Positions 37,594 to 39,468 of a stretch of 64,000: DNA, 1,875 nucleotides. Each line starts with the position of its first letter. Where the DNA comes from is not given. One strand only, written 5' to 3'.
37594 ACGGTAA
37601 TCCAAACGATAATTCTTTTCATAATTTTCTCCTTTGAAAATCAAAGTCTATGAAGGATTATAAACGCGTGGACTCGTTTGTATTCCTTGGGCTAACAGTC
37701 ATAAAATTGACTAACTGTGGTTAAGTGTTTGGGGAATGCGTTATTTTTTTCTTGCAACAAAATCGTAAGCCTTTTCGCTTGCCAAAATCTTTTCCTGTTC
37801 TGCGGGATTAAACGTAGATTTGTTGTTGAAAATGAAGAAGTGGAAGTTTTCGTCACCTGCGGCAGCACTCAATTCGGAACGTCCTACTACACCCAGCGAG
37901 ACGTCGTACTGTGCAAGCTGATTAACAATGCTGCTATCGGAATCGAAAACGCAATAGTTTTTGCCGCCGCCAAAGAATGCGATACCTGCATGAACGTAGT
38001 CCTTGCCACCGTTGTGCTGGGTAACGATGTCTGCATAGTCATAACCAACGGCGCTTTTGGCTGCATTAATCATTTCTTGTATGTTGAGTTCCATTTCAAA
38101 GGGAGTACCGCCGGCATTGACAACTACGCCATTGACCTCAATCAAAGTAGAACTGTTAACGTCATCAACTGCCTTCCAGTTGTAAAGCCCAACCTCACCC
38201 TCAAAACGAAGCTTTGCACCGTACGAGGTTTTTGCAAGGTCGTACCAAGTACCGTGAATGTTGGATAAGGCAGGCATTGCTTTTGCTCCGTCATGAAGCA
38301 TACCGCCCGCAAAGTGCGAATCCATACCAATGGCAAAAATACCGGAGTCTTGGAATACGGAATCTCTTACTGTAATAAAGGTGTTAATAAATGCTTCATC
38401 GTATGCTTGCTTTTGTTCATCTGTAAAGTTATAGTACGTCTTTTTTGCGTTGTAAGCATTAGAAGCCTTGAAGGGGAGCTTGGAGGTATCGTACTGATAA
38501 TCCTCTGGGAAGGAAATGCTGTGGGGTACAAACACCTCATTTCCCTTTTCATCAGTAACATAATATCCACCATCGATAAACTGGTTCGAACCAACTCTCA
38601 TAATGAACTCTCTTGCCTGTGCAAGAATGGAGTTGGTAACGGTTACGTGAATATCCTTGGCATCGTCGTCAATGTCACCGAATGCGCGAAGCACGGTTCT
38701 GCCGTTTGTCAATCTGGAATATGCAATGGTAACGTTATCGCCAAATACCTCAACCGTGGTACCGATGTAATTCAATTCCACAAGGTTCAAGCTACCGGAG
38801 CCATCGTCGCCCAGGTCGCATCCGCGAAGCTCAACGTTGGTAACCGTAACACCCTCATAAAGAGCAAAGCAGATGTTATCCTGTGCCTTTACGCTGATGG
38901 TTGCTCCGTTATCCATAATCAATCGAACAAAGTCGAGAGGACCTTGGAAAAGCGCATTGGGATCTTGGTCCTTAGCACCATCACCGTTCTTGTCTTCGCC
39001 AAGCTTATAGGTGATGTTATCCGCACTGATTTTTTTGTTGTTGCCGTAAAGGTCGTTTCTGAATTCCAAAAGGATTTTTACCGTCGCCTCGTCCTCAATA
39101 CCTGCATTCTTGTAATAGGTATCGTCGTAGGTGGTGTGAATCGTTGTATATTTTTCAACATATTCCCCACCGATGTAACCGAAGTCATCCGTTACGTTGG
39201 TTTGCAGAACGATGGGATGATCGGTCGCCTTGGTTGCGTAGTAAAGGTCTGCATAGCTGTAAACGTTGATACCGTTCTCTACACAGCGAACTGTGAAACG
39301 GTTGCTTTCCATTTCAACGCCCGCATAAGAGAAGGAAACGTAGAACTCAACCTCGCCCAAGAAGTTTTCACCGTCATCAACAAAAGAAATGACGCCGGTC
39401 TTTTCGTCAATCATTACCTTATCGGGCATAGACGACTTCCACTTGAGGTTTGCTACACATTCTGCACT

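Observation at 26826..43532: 16.7-kb apparently single-promoter locus coupling an ABC ATPase/permease pair to a 1,049-aa Ig/beta-helix protein and the 3,598-aa giant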

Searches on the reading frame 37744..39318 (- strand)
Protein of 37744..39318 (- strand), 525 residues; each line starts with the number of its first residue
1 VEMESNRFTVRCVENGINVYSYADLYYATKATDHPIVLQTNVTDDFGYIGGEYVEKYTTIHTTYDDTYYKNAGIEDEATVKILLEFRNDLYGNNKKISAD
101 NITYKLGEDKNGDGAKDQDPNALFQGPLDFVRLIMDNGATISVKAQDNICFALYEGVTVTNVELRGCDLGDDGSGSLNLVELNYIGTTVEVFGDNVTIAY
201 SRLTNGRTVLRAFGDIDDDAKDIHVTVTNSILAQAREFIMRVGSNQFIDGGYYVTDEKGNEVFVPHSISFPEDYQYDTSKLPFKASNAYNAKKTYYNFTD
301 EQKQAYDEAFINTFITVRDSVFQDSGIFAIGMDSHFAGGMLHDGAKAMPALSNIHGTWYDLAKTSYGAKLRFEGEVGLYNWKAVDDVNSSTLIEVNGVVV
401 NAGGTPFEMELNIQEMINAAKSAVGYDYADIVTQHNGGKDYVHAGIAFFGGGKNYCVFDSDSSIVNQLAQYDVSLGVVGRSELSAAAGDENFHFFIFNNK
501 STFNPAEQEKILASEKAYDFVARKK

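Call 57: predict_structure(alignment_id=A3)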
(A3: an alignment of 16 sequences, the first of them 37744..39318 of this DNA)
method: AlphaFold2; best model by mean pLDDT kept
length: 525 residues; sequences in the alignment: 16
mean_pLDDT: 80.7   pTM: 0.87
mean pLDDT of the five models: 80.7, 80.6, 77.1, 74.7, 71.1
residues with pLDDT >= 90: 190; 70-90: 226; 50-70: 70; < 50: 39
segments of 3 or more residues with pLDDT < 50: 1-3, 105-110, 112-121, 271-273, 395-406
pLDDT, mean of each block of 10 residues (from residue 1): 56 87 93 94 81 80 84 88 94 90 53 48 60 71 80 97 87 62 83 96 94 90 96 93 83 78 62 61 78 88 91 95 92 75 79 79 86 93 85 49 50 83 85 92 88 83 87 79 74 91 93 75 56
secondary structure, 60 per line:
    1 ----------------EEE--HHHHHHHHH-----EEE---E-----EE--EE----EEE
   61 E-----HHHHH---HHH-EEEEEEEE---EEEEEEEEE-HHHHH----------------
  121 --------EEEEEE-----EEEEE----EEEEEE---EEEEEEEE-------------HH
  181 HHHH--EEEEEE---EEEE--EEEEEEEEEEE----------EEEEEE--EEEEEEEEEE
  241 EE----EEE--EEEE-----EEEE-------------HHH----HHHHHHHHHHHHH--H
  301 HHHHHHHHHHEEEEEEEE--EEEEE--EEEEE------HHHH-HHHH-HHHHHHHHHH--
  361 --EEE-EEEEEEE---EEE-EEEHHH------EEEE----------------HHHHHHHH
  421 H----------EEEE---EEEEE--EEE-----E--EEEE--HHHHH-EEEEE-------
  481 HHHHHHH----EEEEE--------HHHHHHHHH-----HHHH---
elements in order: E17-19 H22-30 E36-38 E58-61 H67-71 E79-86 E90-98 H100-104 E129-134 E140-144 E149-154 E158-165 H179-184 E187-192 E196-199 E202-212 E223-228 E231-242 E247-249 E252-255 E261-264 H285-297 H300-310 E311-318 E321-325 E328-332 H339-342 H344-347 H349-358 E363-365 E367-373 E377-379 E381-383 E393-396 H413-421 E432-435 E439-443 E446-448 E457-460 H463-467 E469-473 H481-487 E492-496 H505-513 H519-522

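Call 60: fold_search(model_id=the predicted structure, library=pdb)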
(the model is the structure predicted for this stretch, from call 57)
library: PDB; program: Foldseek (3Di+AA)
matches with E <= 10: 199; with E <= 0.001: 0
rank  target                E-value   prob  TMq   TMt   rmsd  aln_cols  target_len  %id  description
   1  6c72_A                4.2e-03  0.96  0.17  0.16  16.8       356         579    9  Crystal structure of a tailspike protein gp49 from Acinetobacter baumannii bacteriophage Fri1, a capsular polysacchari (released 2019-01-23)
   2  7xks                  1.3e-02  1.00  0.25  0.40  12.4       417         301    8  Crystal structure of an alkaline pectate lyase from Bacillus clausii (released 2023-03-29)
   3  4nk6                  1.8e-02  0.75  0.14  0.17  13.0       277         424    8  Crystal Structure of the periplasmic alginate epimerase AlgG (released 2014-01-15)
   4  3grh                  4.0e-02  0.99  0.18  0.23   8.0       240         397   12  Crystal structure of escherichia coli ybhc (released 2009-04-07)
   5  9bev_A                5.7e-02  0.41  0.24  0.22  13.9       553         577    9  Structure of GH110A in complex with a lambda-carrageenan oligosaccharide (released 2025-08-27)
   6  8ikw_B                6.3e-02  0.72  0.25  0.34   9.6       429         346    8  A complex structure of PGIP-PG (released 2024-02-07)
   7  1ru4                  6.3e-02  0.12  0.14  0.17  18.0       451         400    7  Crystal structure of pectate lyase Pel9A (released 2004-04-13)
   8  5w6p_D                7.7e-02  0.16  0.14  0.11  14.6       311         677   10  Crystal structure of Bacteriophage CBA120 tailspike protein 2 enzymatically active domain (TSP2dN, orf211) (released 2018-10-24)
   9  6kfn                  8.9e-02  0.90  0.24  0.40  10.0       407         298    8  Crystal structure of alginate lyase from Paenibacillus sp. str. FPU-7 (released 2019-10-30)
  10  6k0m                  1.1e-01  0.06  0.09  0.09  13.7       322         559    8  Catalytic domain of GH87 alpha-1,3-glucanase from Paenibacillus glycanilyticus FH11 (released 2019-12-25)
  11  4mr0_A                1.2e-01  0.23  0.22  0.24  15.5       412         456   10  Crystal structure of PfbA, a surface adhesin of Streptococcus pneumoniae (released 2014-02-05)
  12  6k0q_A                1.2e-01  0.07  0.11  0.11  17.2       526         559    8  Catalytic domain of GH87 alpha-1,3-glucanase D1068A in complex with nigerose (released 2019-12-25)
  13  4nk8                  1.3e-01  0.44  0.16  0.19  10.6       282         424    8  Crystal Structure of the periplasmic alginate epimerase AlgG D317A mutant (released 2014-01-15)
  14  4z03_B                1.4e-01  0.54  0.15  0.36  10.1       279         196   10  C. bescii Family 3 pectate lyase double mutant K108A in complex with trigalacturonic acid (released 2015-12-23)
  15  4yzq_B                1.5e-01  0.77  0.19  0.46   8.3       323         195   10  C. bescii Family 3 pectate lyase double mutant K108A/Q111N in complex with trigalacturonic acid (released 2015-12-23)
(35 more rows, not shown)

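Call 61: search_protein_families(library=pfam, alignment_id=A3, max_evalue=1)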
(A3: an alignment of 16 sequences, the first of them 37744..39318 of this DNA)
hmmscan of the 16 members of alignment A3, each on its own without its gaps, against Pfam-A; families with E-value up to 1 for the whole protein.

A. member 1, window:37744-39318:- (525 aa): 1 family
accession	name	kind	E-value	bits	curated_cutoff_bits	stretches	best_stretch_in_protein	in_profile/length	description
PF02218.20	HS1_rep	-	0.023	15.5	27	1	421-441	15-35/36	Repeat in HS1/Cortactin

B. families by the number of members that match (of 16 scanned): 5 families
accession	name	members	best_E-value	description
PF13154.11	DUF3991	1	0.018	Protein of unknown function (DUF3991)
PF08506.16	Cse1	1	0.02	Cse1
PF02218.20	HS1_rep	1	0.023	Repeat in HS1/Cortactin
PF20585.4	Pectate_lyase_5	1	0.4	Putative pectate lyase-like adhesive domain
PF23444.1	DUF7127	1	0.44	Family of unknown function (DUF7127)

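Call 95: fold_search(model_id=the predicted structure, library=viral)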
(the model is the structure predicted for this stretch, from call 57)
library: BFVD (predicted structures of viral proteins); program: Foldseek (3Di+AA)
matches with E <= 10: 366; with E <= 0.001: 0
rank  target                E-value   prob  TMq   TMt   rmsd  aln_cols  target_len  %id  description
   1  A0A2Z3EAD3            1.2e-02  0.96  0.25  0.21  13.9       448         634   10  (no name in the UniProt tables at hand)
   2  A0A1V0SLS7            1.7e-02  0.47  0.21  0.17  17.2       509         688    8  Right handed beta helix domain-containing protein [Klosneuvirus KNV1]
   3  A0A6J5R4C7            1.7e-02  0.30  0.17  0.17  17.2       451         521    8  Pectate lyase superfamily protein [uncultured Caudovirales phage]
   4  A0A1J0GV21            1.9e-02  0.47  0.18  0.18  16.7       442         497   12  Pectate lyase superfamily protein domain-containing protein [Vibrio phage vB_VspP_pVa5]
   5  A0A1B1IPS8            2.1e-02  0.75  0.16  0.24  14.3       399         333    8  (no name in the UniProt tables at hand)
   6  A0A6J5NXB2            2.7e-02  0.80  0.23  0.20  20.0       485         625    6  Pectate lyase superfamily protein [uncultured Caudovirales phage]
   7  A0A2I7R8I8            3.0e-02  0.28  0.16  0.13  15.8       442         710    8  (no name in the UniProt tables at hand)
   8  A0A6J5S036            3.9e-02  0.90  0.18  0.18  11.1       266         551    9  Pectate lyase superfamily protein [uncultured Caudovirales phage]
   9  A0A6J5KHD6            5.0e-02  0.41  0.16  0.10  14.4       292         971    8  Pectate lyase superfamily protein [uncultured Caudovirales phage]
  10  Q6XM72                5.2e-02  0.21  0.16  0.19  13.2       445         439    6  FirrV-1-A15 [Feldmannia irregularis virus a]
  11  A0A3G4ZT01            5.8e-02  0.99  0.24  0.29   8.3       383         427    7  Right handed beta helix domain-containing protein [Edafosvirus sp.]
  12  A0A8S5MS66            6.1e-02  0.94  0.23  0.29  15.5       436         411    8  Endopolygalacturonase (Fragment) [Podoviridae sp. ctV3c15]
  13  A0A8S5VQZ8            6.7e-02  0.63  0.23  0.35  10.0       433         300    8  (no name in the UniProt tables at hand)
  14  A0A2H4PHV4            6.7e-02  0.35  0.14  0.12  12.1       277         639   11  (no name in the UniProt tables at hand)
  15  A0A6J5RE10            7.5e-02  0.84  0.18  0.23  14.2       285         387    9  Pectate lyase superfamily protein [uncultured Caudovirales phage]
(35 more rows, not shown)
